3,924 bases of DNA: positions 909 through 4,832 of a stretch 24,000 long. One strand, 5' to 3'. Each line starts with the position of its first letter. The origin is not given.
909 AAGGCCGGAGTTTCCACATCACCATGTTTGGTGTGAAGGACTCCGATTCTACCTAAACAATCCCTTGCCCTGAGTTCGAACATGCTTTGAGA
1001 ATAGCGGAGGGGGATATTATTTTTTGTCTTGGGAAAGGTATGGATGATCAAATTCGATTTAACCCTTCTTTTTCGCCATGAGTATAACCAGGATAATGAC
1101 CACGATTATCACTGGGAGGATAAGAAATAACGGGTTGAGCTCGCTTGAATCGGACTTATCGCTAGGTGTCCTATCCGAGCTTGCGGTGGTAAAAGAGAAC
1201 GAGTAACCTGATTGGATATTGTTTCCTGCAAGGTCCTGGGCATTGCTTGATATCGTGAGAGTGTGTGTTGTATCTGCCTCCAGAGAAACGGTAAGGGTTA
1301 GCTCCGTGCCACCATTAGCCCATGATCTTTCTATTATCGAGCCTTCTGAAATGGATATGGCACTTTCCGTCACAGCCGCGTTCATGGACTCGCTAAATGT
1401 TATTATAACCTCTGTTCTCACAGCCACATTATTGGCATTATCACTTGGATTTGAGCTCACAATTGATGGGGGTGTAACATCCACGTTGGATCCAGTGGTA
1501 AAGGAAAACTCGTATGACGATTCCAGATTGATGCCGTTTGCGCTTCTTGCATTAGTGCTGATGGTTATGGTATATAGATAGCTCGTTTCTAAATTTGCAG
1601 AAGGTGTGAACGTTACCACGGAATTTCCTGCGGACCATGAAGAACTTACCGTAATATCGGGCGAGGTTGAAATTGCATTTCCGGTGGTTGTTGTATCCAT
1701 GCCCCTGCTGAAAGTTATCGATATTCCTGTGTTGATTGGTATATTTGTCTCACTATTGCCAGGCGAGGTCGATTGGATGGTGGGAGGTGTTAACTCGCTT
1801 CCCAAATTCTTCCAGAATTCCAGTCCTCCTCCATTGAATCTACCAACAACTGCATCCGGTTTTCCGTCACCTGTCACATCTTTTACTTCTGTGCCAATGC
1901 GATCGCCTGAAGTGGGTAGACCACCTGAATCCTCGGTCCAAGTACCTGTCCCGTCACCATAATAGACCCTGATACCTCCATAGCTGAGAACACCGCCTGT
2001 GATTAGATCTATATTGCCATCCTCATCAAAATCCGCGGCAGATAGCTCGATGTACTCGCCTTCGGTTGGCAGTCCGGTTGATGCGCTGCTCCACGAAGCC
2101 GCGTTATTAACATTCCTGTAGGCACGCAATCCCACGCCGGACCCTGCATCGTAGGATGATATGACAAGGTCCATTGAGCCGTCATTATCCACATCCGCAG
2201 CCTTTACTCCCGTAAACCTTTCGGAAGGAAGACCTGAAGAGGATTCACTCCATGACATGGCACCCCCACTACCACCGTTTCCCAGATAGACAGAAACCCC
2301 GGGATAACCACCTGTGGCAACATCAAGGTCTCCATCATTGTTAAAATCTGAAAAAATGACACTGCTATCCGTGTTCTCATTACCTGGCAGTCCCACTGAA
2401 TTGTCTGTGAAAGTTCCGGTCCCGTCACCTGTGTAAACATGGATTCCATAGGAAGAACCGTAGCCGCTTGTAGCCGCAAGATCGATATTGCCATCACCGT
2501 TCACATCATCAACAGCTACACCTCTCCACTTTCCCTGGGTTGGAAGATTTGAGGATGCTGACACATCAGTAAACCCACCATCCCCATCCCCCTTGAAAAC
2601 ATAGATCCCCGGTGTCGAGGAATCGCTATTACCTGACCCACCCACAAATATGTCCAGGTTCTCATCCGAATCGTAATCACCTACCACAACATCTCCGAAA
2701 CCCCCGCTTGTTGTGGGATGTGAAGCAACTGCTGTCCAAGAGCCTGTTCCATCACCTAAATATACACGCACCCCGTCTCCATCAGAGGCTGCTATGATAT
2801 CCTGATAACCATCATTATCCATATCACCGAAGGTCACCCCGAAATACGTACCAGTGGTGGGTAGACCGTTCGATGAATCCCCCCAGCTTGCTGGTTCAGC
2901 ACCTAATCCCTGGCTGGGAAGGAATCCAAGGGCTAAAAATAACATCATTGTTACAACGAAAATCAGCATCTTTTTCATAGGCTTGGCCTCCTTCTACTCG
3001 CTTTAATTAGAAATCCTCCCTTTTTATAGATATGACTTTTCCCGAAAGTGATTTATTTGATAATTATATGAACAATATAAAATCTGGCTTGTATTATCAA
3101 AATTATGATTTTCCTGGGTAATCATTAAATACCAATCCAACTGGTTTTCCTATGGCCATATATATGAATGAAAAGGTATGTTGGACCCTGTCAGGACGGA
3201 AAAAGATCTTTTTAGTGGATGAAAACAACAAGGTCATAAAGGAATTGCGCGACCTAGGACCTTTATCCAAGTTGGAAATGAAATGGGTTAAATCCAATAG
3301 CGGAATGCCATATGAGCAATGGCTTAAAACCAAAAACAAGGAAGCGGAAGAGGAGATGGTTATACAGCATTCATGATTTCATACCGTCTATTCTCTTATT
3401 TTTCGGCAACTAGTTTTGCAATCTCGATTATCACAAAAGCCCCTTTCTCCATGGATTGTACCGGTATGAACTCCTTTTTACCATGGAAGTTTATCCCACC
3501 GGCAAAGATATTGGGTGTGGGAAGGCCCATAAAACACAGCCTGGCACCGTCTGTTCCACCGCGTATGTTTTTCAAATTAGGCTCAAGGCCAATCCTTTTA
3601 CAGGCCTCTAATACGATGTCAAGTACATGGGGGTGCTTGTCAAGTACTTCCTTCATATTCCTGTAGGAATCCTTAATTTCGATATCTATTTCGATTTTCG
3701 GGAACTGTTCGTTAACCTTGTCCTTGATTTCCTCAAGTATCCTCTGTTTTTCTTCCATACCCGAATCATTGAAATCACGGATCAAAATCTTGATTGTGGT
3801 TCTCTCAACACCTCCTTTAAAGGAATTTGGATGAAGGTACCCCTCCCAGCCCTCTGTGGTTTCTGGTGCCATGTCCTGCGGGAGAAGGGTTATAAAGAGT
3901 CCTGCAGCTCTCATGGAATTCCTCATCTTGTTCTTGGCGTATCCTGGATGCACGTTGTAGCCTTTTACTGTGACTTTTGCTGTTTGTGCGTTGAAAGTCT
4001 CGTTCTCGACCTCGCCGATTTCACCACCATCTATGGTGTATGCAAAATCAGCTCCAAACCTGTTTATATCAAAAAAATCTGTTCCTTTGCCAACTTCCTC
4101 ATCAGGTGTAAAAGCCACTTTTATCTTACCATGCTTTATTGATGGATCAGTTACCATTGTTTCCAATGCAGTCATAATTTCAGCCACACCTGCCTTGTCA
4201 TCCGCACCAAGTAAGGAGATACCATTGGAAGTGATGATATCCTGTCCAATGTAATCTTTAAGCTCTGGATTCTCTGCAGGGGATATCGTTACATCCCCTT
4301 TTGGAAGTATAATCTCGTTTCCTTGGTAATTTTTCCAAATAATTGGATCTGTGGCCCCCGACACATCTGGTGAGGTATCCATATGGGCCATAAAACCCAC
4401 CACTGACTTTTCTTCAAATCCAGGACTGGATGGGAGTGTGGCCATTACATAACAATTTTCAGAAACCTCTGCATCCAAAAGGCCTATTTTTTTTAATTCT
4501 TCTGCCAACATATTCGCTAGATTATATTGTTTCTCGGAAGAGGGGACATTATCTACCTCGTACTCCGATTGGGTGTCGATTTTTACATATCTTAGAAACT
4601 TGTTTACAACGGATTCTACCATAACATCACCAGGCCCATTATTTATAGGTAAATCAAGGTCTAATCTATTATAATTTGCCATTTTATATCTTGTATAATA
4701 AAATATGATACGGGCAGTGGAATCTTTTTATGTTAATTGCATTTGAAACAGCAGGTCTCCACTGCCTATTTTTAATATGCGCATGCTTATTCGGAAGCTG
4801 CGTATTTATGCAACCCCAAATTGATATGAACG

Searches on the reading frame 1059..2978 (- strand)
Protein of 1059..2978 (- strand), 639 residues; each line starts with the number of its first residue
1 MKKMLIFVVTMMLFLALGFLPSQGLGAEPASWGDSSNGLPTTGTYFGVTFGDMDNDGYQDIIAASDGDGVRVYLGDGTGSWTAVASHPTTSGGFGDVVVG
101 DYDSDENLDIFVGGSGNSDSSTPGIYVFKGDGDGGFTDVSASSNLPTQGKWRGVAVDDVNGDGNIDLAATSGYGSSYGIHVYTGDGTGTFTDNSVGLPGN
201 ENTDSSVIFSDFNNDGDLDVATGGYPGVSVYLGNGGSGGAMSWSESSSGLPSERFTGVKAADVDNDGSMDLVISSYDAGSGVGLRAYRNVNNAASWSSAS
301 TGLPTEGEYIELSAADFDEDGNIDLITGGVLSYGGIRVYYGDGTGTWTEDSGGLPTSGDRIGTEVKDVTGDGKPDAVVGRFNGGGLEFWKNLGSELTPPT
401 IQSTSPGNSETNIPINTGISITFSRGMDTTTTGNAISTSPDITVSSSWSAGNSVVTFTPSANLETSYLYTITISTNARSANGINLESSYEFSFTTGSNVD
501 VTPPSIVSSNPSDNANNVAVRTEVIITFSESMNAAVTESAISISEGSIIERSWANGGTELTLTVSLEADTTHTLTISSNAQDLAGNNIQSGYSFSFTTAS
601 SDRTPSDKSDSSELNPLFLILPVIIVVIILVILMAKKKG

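Call 7: search_protein_families(library=pfam, proteins=[window:1059-2978:-])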
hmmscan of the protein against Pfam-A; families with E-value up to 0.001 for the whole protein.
window:1059-2978:- (639 aa): 3 families
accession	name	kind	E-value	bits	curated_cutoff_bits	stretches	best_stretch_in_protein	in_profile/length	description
PF13517.12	FG-GAP_3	-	9.7e-46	154.7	26.9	7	52-112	1-61/61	FG-GAP-like repeat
PF13205.12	Big_5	-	4.9e-38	130.5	23.6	2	397-495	3-105/105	Bacterial Ig-like domain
PF01839.29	FG-GAP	-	3.5e-08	33.6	22.1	0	260-279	7-26/37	FG-GAP repeat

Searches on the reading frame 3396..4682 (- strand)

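Call 7: search_protein_families(library=pfam, proteins=[window:3396-4682:-])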
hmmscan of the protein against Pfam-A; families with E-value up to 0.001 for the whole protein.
window:3396-4682:- (428 aa): 3 families
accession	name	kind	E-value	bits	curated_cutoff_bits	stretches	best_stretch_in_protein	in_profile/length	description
PF01546.33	Peptidase_M20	-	6.1e-14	52.9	24.6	1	160-422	34-204/206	Peptidase family M20/M25/M40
PF07687.19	M20_dimer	-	2.6e-12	47.1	21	1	228-329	2-105/107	Peptidase dimerisation domain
PF05343.19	Peptidase_M42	-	0.00031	20.4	23.2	0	160-229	133-200/292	M42 glutamyl aminopeptidase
